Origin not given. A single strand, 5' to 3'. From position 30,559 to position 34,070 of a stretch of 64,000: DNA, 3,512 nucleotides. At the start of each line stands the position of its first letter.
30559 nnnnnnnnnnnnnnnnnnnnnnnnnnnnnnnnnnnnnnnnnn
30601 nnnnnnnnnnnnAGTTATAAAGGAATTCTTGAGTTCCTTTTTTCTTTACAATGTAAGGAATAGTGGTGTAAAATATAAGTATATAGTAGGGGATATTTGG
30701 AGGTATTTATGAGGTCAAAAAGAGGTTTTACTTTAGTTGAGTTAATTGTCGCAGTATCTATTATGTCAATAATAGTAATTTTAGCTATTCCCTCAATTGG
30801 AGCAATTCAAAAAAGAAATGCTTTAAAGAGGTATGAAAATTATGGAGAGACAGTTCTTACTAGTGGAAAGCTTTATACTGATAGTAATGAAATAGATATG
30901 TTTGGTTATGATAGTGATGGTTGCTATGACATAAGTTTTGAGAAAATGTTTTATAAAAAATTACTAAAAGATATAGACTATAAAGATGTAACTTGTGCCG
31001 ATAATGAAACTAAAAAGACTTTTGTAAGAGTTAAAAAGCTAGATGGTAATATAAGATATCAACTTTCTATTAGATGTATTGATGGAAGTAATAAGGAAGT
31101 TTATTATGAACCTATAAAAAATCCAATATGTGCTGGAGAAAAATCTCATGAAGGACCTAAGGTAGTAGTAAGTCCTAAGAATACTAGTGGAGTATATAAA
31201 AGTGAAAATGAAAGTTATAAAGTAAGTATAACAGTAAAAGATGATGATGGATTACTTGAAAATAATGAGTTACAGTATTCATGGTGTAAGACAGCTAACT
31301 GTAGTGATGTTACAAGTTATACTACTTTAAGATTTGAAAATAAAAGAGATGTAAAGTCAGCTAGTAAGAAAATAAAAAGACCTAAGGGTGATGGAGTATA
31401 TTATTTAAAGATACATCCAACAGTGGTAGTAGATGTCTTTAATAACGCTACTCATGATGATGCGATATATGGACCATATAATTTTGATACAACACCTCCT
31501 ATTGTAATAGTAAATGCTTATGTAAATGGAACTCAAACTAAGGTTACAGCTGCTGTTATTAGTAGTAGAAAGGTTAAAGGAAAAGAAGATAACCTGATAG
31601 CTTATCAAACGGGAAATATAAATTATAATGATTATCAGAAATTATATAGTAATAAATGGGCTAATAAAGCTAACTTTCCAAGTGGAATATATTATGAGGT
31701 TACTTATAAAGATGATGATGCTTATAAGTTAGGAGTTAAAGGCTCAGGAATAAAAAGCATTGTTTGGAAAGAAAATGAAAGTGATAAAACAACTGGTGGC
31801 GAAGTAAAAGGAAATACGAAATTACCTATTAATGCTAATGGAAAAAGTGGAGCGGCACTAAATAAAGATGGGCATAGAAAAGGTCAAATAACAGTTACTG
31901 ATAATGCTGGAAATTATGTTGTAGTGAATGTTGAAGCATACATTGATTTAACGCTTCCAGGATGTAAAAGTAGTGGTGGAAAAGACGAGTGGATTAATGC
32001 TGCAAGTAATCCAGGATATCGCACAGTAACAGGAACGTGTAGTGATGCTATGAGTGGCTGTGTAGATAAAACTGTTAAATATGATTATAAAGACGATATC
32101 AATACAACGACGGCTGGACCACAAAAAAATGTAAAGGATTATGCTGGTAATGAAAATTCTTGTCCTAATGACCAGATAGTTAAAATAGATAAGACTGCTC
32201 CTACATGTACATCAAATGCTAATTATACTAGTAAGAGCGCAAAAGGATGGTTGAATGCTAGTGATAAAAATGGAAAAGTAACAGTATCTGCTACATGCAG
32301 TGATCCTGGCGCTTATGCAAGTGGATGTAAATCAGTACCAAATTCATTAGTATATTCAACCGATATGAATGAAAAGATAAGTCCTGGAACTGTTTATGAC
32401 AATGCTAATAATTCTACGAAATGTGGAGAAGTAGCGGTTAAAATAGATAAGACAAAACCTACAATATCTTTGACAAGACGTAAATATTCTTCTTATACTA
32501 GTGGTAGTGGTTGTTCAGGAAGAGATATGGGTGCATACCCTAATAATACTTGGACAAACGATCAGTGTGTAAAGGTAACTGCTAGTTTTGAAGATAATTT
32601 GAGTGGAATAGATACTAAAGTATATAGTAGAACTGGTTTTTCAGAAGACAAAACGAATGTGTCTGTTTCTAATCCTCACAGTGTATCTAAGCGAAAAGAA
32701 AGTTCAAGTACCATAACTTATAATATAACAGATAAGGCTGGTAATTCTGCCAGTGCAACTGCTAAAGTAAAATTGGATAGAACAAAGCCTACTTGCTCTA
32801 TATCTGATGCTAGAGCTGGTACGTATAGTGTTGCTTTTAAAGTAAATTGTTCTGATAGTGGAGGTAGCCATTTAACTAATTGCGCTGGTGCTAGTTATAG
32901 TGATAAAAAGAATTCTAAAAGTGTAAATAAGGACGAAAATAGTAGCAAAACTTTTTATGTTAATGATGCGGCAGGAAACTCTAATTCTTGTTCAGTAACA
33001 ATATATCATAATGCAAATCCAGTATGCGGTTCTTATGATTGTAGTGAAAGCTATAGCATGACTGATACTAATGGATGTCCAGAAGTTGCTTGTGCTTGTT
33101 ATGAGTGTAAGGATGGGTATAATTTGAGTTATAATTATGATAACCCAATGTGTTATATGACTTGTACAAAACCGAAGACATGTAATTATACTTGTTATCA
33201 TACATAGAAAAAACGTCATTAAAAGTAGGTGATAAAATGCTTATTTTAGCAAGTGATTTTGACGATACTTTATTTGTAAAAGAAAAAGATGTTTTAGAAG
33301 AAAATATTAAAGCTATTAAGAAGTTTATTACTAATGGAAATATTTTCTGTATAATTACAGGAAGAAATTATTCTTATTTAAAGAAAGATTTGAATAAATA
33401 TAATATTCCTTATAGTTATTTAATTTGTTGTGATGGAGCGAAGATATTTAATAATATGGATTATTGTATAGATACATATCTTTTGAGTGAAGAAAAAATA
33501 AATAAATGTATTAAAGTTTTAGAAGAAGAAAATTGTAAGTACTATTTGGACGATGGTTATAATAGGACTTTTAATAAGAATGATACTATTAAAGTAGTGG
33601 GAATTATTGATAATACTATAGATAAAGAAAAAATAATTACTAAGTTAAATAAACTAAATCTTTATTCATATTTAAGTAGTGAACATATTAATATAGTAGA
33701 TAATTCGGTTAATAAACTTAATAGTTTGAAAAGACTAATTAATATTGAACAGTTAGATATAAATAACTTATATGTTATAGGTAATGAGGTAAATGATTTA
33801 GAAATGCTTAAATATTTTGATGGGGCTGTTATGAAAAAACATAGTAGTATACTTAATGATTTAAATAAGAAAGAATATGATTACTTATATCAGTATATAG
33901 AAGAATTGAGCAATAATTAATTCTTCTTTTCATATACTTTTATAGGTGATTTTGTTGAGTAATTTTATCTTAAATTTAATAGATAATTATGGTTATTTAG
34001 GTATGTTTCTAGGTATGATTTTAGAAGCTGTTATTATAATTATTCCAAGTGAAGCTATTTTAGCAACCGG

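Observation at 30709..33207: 836-aa type IV pilin-like protein with repeat domains and a 14-Cys tail, no pilus genes nearby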

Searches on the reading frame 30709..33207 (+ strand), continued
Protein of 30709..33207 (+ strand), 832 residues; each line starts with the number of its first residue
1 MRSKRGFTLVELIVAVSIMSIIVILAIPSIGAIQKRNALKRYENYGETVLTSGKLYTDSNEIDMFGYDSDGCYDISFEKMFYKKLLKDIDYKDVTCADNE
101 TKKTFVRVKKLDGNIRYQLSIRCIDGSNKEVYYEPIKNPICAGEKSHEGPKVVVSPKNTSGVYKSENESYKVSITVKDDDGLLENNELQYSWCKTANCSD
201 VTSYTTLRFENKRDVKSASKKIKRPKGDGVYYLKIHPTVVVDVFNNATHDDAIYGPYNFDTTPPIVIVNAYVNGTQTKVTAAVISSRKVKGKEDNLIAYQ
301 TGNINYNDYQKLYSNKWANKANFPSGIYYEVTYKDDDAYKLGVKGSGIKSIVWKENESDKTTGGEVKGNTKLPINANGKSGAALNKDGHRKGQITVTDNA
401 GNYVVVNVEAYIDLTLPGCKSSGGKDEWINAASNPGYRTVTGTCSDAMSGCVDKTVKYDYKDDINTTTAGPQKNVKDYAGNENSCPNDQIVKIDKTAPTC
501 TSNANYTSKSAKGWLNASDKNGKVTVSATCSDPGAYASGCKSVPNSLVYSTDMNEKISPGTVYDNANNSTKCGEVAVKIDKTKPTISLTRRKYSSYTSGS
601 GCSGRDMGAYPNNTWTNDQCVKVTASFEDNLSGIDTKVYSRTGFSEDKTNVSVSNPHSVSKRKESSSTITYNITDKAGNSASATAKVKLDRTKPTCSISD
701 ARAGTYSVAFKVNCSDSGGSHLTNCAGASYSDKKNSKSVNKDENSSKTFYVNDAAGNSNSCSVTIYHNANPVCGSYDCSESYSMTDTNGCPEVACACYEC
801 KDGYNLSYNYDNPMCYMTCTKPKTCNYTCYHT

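Call 16: find_encoding_contigs(protein=P0013, flank=10000, max_places=2)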
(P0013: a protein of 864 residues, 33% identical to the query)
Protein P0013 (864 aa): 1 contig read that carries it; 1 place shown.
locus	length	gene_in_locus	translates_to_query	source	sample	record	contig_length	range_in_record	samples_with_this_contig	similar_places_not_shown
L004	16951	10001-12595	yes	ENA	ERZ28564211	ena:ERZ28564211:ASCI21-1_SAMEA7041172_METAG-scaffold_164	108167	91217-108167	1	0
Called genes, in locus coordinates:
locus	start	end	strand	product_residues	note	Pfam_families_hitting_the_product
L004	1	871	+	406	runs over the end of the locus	PF00890:FAD_binding_2 (weak), PF01266:DAO (weak), PF03486:HI0933_like, PF07992:Pyr_redox_2, PF12831:FAD_oxidored (weak), PF13450:NAD_binding_8 (weak), PF13738:Pyr_redox_3, PF22780:HI0933_like_1st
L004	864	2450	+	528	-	PF28550:DUF8436, PF00070:Pyr_redox (faint), PF01266:DAO (faint), PF03486:HI0933_like, PF07992:Pyr_redox_2 (weak), PF13738:Pyr_redox_3 (faint), PF13450:NAD_binding_8 (weak), PF21688:FAD-depend_C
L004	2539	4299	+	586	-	PF01476:LysM (weak)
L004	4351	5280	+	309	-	PF03690:MYG1_exonuc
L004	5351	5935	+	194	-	-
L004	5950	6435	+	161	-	PF02620:YceD (faint)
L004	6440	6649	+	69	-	PF01783:Ribosomal_L32p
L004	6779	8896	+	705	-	PF07963:N_methyl, PF24893:DUF7743 (faint)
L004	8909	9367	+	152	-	-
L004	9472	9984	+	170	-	-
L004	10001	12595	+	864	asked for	PF07963:N_methyl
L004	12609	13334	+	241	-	-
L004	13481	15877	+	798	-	PF07963:N_methyl, PF00090:TSP_1 (faint), PF19030:TSP1_ADAMTS (faint), PF19028:TSP1_spondin (weak)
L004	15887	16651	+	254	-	-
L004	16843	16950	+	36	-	?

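Call 30: predict_structure(alignment_id=A1)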
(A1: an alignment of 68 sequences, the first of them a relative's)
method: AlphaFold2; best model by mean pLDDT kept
length: 832 residues; sequences in the alignment: 68
mean_pLDDT: 74.5   pTM: 0.50
mean pLDDT of the five models: 74.5, 74.3, 72.6, 70.6, 70.4
residues with pLDDT >= 90: 222; 70-90: 353; 50-70: 121; < 50: 136
segments of 3 or more residues with pLDDT < 50: 1-4, 292-305, 643-645, 657-662, 700-709, 718-720, 722-745, 766-832
pLDDT, mean of each block of 10 residues (from residue 1): 51 78 75 79 91 91 82 89 88 84 89 85 91 85 68 89 71 90 93 93 95 91 86 95 88 92 85 78 52 42 48 69 87 71 74 80 73 87 89 89 86 93 91 78 93 94 92 92 94 91 84 76 86 87 84 86 91 88 83 71 74 70 81 74 52 52 64 82 78 62 39 51 41 35 54 69 51 27 31 28 34 36 30 28
secondary structure, 60 per line:
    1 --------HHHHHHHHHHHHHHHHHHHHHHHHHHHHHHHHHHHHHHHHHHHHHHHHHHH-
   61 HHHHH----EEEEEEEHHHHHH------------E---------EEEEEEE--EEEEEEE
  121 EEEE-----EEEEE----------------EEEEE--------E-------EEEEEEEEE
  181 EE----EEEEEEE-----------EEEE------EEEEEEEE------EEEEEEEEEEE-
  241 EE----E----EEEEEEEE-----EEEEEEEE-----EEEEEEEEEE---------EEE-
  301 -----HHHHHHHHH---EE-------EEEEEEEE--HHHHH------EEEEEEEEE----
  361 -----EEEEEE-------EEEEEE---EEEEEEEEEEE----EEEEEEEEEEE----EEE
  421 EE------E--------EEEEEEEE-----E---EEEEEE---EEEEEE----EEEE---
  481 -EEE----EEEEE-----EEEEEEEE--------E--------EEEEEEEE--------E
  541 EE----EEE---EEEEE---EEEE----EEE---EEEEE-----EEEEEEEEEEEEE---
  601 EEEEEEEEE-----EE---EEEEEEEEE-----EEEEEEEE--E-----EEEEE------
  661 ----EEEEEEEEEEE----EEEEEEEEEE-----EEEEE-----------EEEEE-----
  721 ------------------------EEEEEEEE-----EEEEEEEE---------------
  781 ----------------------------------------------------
elements in order (helices of 4 or more, strands of 3 or more residues): H9-59 H61-65 E70-76 H77-82 E105-111 E114-124 E130-134 E151-155 E172-182 E187-193 E205-208 E215-222 E229-239 E252-259 E265-272 E278-287 E297-299 H306-314 E327-334 H337-341 E348-356 E366-371 E379-384 E388-398 E403-413 E418-422 E438-445 E455-460 E464-469 E474-477 E482-484 E489-493 E499-506 E524-531 E540-542 E547-549 E553-557 E561-564 E569-571 E575-579 E585-597 E601-609 E620-628 E634-641 E650-654 E665-675 E680-689 E695-699 E711-715 E745-752 E758-765

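Call 35: fold_search(model_id=the predicted structure, library=pdb)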
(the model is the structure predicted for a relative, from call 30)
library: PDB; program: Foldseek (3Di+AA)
matches with E <= 10: 1678; with E <= 0.001: 120
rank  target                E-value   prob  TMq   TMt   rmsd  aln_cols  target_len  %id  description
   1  9flw_A                2.2e-09  1.00  0.27  0.38  10.3       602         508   11  CryoEM structure of the fragment-6 (3571-4078) in the grappling hook protein A (GhpA) in the bacterium Aureispira sp.  (released 2024-10-16)
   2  9qk2_F                3.2e-09  1.00  0.10  0.12  68.7       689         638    8  Structure of the Complement classical and lectin pathway C3 convertase in complex with substrate C3 (released 2025-12-24)
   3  3frp_A                1.5e-08  1.00  0.11  0.14  69.2       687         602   10  Crystal Structure of Cobra Venom Factor, a Co-factor for C3- and C5 convertase CVFBb (released 2009-04-28)
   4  8uin_G                1.6e-08  1.00  0.10  0.13  66.6       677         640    8  Structure of the C3bBb-albicin complex (released 2024-05-08)
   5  7zgj_A                3.3e-08  1.00  0.11  0.13  66.3       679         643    7  Trypanosoma brucei gambiense ISG65 in complex with human complement component C3 (released 2023-04-05)
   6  9flp_A                3.7e-08  1.00  0.21  0.20  25.5       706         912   12  CryoEM structure of the neck (1403-2314) in the grappling hook protein A (GhpA) in the bacterium Aureispira sp. CCB-QB (released 2024-10-16)
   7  8coe_C                4.4e-08  1.00  0.11  0.13  70.5       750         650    9  complement C5 in complex with the LCP0195 nanobody (released 2024-01-03)
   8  3dmk_A                5.7e-08  1.00  0.17  0.18  70.2       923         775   10  Crystal structure of Down Syndrome Cell Adhesion Molecule (DSCAM) isoform 1.30.30, N-terminal eight Ig domains (released 2008-10-07)
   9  6xi3                  6.5e-08  1.00  0.15  0.25  24.5       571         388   13  Crystal structure of tetra-tandem repeat in extending region of large adhesion protein (released 2020-10-14)
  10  9sv8_B                9.2e-08  1.00  0.11  0.14  67.8       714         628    9  Herpes simplex virus 2 delta28-73 glycoprotein C ectodomain in complex with C3b (released 2025-12-10)
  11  8ayh_C                1.2e-07  1.00  0.10  0.12  69.8       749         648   10  Structure of Complement C5 in Complex with small molecule inhibitor and CVF (released 2022-12-21)
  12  2wii_A                1.2e-07  1.00  0.11  0.13  67.0       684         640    7  Complement C3b in complex with factor H domains 1-4 (released 2009-06-09)
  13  6ru5_A                1.5e-07  1.00  0.11  0.13  67.8       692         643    8  human complement C3 in complex with the hC3Nb1 nanobody (released 2019-08-21)
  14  3hs0_F                1.9e-07  1.00  0.11  0.14  68.0       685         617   10  Cobra Venom Factor (CVF) in complex with human factor B (released 2009-07-07)
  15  7sqc_O0               2.1e-07  0.99  0.13  0.10  51.4       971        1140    9  Ciliary C1 central pair apparatus isolated from Chlamydomonas reinhardtii (released 2022-04-13)
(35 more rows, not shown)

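Call 36: list_cluster_members(proteins=[P0001, P0002, P0010, P0107, P0108, P0014])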
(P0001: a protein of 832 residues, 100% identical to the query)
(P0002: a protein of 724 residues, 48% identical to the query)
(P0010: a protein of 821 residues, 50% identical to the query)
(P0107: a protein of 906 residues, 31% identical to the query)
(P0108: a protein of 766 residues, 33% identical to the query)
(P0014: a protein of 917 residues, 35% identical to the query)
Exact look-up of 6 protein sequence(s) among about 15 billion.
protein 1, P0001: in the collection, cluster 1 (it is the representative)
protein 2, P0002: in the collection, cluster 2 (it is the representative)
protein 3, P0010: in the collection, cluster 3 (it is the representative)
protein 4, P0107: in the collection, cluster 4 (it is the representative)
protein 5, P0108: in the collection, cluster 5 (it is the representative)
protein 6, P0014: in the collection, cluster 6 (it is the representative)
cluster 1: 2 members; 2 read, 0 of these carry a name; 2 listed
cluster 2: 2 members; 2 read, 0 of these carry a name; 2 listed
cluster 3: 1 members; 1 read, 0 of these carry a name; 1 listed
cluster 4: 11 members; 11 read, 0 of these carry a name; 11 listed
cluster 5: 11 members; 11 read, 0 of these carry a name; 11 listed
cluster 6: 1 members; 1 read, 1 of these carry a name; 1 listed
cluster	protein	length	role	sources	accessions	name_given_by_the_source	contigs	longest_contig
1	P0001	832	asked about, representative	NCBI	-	-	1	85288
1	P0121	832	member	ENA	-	-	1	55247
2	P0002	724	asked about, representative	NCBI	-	-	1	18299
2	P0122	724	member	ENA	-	-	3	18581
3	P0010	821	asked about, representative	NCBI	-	-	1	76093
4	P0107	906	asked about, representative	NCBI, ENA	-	-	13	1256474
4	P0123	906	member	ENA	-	-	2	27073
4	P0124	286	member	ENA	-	-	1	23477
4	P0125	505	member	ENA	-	-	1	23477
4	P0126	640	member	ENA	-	-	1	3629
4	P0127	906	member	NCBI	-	-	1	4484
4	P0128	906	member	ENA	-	-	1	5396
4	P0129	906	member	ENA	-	-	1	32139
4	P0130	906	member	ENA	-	-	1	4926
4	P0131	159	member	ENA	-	-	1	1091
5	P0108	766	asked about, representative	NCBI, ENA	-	-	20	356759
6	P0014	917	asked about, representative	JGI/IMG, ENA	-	prepilin-type N-terminal cleavage/methylation domain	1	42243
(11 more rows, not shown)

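Call 76: search_protein_families(library=pfam, proteins=[P0008, P0020, P0032, P0092, P0108, P0013, P0002, P0046], max_evalue=0.001)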
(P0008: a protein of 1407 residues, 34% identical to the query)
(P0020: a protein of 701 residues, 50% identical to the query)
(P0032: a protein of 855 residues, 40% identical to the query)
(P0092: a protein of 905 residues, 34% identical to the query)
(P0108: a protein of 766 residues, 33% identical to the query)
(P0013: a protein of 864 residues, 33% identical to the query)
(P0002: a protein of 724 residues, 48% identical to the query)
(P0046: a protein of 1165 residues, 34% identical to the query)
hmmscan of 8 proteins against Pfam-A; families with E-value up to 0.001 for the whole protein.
P0008 (1407 aa): 4 families
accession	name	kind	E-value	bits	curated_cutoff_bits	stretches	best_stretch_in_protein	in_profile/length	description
PF14430.11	Imm1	-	6.9e-08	33.7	22.4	0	881-916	68-103/125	Immunity protein Imm1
PF07963.17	N_methyl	-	5.1e-07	29.4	21.2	1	1-27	1-27/27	Prokaryotic N-terminal methylation motif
PF12245.14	Big_3_2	-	9.1e-07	29.5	23.3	0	368-389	101-121/122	Bacterial Ig-like domain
PF09112.15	N-glycanase_N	-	0.00059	20.1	22.4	0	357-388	45-76/177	Peptide-N-glycosidase F, N terminal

P0020 (701 aa): 1 family
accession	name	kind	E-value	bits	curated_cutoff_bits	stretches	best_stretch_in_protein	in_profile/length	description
PF07963.17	N_methyl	-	1.8e-08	34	21.2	1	5-29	2-26/27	Prokaryotic N-terminal methylation motif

P0032 (855 aa): 4 families
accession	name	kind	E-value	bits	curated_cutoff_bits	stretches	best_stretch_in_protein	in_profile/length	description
PF19028.6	TSP1_spondin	-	4.8e-10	40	41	1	708-757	3-52/52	Spondin-like TSP1 domain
PF07963.17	N_methyl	-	7.8e-09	35.2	21.2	1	5-29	3-27/27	Prokaryotic N-terminal methylation motif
PF19030.6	TSP1_ADAMTS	-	1.6e-07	31.9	23.8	1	711-757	3-55/55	Thrombospondin type 1 domain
PF00090.25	TSP_1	-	1.8e-06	28.4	21.6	1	712-757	4-49/49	Thrombospondin type 1 domain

P0092 (905 aa): 2 families
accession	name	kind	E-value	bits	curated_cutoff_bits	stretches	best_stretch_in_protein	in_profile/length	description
PF12810.13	ALK_LTK_GRD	-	5e-26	92.6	24.5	1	665-902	7-241/243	ALK/LTK, Glycine-rich domain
PF07963.17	N_methyl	-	4.1e-07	29.8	21.2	1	11-34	3-26/27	Prokaryotic N-terminal methylation motif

P0108 (766 aa): 2 families
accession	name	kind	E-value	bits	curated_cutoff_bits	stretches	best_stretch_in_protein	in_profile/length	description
PF21722.4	Gly_rich_2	-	6.6e-20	72.5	24.3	1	495-763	5-224/226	Glycine-rich domain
PF07963.17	N_methyl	-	1.4e-07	31.2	21.2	1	5-30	2-27/27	Prokaryotic N-terminal methylation motif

P0013 (864 aa): 2 families
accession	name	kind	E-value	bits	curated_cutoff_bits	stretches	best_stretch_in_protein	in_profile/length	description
PF07963.17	N_methyl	-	1.3e-08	34.5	21.2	1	5-29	3-27/27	Prokaryotic N-terminal methylation motif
PF14430.11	Imm1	-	0.00042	21.5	22.4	0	640-677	66-103/125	Immunity protein Imm1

P0002 (724 aa): 1 family
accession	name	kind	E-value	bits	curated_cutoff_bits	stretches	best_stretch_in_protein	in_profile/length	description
PF07963.17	N_methyl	-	9.1e-07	28.7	21.2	1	7-30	4-27/27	Prokaryotic N-terminal methylation motif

P0046 (1165 aa): 2 families
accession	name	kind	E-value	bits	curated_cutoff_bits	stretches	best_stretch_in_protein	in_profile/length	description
PF07963.17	N_methyl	-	2e-07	30.7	21.2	1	1-27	1-27/27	Prokaryotic N-terminal methylation motif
PF12245.14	Big_3_2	-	6.4e-05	23.6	23.3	0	705-728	98-122/122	Bacterial Ig-like domain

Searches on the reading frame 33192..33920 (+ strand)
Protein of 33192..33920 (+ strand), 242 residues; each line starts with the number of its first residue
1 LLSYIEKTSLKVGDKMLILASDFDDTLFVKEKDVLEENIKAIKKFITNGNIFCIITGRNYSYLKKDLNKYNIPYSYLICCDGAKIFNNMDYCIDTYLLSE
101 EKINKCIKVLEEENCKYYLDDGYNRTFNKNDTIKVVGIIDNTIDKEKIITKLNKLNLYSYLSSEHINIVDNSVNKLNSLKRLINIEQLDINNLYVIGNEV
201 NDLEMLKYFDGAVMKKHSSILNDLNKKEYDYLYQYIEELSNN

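Call 12: search_protein_families(library=pfam, proteins=[window:33192-33920:+], max_evalue=0.01)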
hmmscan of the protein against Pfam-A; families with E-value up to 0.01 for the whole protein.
window:33192-33920:+ (242 aa): 2 families
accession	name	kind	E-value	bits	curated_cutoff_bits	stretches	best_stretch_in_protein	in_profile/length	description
PF08282.18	Hydrolase_3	-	1.1e-28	101.2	20.9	2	19-121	1-102/255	haloacid dehalogenase-like hydrolase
PF05116.19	S6PP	-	3.6e-07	30.5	20.3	1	17-93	3-80/247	Sucrose-6F-phosphate phosphohydrolase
